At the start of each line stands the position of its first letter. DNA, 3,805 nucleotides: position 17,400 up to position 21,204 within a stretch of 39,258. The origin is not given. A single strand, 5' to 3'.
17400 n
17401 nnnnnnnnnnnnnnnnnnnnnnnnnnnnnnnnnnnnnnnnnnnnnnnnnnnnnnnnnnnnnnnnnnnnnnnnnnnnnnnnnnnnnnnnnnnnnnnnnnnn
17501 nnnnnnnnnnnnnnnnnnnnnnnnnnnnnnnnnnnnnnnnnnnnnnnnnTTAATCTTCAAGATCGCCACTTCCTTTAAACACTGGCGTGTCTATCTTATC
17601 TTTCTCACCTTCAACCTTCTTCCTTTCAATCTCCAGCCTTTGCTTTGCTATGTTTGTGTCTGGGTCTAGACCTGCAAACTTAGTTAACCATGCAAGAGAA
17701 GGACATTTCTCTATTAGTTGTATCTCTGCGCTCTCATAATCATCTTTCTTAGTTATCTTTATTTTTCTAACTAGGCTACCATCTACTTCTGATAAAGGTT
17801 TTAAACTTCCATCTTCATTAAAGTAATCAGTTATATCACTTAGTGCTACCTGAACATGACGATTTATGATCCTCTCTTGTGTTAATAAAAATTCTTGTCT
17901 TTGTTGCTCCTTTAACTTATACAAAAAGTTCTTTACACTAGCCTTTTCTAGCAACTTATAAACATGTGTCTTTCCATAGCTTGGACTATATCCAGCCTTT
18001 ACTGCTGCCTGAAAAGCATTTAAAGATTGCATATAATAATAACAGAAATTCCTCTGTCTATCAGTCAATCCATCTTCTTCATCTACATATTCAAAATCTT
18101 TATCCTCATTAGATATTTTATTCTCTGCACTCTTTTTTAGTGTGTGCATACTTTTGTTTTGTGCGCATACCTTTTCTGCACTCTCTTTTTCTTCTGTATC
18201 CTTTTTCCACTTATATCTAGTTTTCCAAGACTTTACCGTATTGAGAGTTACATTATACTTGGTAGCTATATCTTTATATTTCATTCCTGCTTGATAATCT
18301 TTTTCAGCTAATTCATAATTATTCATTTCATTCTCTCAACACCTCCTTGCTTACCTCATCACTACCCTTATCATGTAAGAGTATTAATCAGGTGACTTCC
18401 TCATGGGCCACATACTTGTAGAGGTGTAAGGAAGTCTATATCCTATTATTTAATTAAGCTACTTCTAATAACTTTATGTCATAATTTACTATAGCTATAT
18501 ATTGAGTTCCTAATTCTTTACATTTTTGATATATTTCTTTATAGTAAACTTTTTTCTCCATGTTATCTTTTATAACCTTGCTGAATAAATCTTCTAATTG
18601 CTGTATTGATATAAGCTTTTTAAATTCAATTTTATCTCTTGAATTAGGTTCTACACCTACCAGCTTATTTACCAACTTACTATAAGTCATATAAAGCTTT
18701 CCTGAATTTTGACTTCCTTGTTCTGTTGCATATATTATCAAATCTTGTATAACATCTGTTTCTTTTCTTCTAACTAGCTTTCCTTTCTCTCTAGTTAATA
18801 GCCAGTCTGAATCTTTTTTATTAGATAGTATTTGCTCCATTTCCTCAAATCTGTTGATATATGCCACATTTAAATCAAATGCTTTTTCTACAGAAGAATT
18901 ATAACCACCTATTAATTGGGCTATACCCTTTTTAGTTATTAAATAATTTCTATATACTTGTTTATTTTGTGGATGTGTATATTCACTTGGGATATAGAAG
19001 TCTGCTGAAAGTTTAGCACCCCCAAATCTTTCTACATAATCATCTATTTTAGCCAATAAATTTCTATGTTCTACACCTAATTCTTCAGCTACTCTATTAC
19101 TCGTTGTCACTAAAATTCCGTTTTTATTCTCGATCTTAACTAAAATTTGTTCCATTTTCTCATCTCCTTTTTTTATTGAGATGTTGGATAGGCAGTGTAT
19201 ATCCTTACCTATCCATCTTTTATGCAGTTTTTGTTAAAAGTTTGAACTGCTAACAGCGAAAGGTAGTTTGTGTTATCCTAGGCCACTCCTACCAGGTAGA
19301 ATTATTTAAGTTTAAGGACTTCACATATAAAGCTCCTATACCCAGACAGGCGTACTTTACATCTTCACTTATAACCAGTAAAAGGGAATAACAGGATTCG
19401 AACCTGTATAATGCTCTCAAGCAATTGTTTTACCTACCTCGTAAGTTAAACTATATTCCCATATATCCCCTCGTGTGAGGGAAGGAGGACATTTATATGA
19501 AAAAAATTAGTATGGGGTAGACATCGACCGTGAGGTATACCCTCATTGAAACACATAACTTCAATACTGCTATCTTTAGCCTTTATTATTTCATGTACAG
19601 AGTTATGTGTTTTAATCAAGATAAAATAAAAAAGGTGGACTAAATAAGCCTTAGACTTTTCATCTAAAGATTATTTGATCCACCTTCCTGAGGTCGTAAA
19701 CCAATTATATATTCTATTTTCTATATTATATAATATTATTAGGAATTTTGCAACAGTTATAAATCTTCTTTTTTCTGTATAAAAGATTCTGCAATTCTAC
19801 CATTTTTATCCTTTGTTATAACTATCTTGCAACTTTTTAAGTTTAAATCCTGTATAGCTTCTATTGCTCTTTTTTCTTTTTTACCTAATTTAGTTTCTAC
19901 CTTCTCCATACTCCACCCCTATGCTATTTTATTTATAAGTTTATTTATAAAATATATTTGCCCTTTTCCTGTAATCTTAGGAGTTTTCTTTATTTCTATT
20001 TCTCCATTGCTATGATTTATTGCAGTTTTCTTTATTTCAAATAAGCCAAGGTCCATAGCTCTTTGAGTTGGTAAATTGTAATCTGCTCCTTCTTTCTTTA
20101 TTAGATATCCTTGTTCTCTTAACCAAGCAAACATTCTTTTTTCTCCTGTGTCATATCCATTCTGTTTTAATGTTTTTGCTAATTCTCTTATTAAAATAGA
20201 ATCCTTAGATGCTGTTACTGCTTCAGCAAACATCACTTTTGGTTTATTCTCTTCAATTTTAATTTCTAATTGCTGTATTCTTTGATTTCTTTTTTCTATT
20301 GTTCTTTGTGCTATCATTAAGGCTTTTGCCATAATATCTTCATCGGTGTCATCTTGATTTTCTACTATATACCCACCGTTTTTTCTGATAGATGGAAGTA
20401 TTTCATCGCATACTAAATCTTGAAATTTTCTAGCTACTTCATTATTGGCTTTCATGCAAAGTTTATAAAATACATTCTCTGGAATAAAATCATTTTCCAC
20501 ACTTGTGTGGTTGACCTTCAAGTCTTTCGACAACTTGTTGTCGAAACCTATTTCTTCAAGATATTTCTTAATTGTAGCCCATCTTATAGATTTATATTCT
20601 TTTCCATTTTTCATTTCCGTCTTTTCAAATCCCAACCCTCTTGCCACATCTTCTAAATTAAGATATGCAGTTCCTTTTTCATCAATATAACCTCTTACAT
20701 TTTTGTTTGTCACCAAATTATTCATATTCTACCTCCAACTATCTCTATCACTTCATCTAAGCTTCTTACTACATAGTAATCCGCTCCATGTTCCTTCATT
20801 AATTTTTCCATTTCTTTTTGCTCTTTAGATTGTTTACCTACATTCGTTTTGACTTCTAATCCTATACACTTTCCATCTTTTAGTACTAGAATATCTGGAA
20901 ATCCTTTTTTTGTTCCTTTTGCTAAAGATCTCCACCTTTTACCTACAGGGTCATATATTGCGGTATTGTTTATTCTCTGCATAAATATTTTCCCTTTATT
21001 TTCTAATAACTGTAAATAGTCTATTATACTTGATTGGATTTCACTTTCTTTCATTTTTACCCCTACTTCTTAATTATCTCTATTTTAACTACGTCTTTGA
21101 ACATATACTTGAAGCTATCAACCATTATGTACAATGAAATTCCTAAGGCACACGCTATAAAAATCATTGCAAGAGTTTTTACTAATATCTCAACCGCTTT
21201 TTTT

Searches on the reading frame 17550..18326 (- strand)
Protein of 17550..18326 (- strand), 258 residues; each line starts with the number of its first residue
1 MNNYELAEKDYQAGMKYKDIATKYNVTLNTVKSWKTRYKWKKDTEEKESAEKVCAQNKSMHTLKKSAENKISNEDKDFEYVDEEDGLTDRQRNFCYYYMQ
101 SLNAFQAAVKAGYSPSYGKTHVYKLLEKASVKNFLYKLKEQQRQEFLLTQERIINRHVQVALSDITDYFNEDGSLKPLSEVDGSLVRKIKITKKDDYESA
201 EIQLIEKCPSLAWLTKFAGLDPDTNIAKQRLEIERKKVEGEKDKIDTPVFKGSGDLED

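Call 37: search_protein_families(library=pfam, proteins=[window:17550-18326:-], max_evalue=0.001)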
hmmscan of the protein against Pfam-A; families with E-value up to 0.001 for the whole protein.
window:17550-18326:- (258 aa): 5 families
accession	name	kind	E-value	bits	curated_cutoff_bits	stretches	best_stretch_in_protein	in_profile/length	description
PF03592.21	Terminase_2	-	1.7e-27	97.2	26.1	1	87-237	1-134/141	Terminase small subunit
PF08281.18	Sigma70_r4_2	-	2.7e-05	24.1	25.7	0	12-37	24-49/54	Sigma-70, region 4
PF13384.12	HTH_23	-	3.9e-05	23.8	24.6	1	11-39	14-42/50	Homeodomain-like domain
PF06056.18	Terminase_5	-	0.00017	21.9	20.3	1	13-45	12-44/58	Putative ATPase subunit of terminase (gpP-like)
PF10668.15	Phage_terminase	-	0.00053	20.1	22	1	15-56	23-64/67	Phage terminase small subunit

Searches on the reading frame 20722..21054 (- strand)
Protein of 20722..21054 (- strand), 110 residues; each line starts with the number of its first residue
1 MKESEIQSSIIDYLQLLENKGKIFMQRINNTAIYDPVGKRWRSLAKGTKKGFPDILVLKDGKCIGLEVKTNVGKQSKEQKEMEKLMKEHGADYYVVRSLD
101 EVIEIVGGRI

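Call 37: search_protein_families(library=pfam, proteins=[window:20722-21054:-], max_evalue=0.001)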
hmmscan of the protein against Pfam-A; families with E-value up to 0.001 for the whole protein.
window:20722-21054:- (110 aa): 1 family
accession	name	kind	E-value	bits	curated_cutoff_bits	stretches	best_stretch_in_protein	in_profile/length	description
PF08774.17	VRR_NUC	-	0.00013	22.5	23.8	1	7-98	21-114/116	VRR-NUC domain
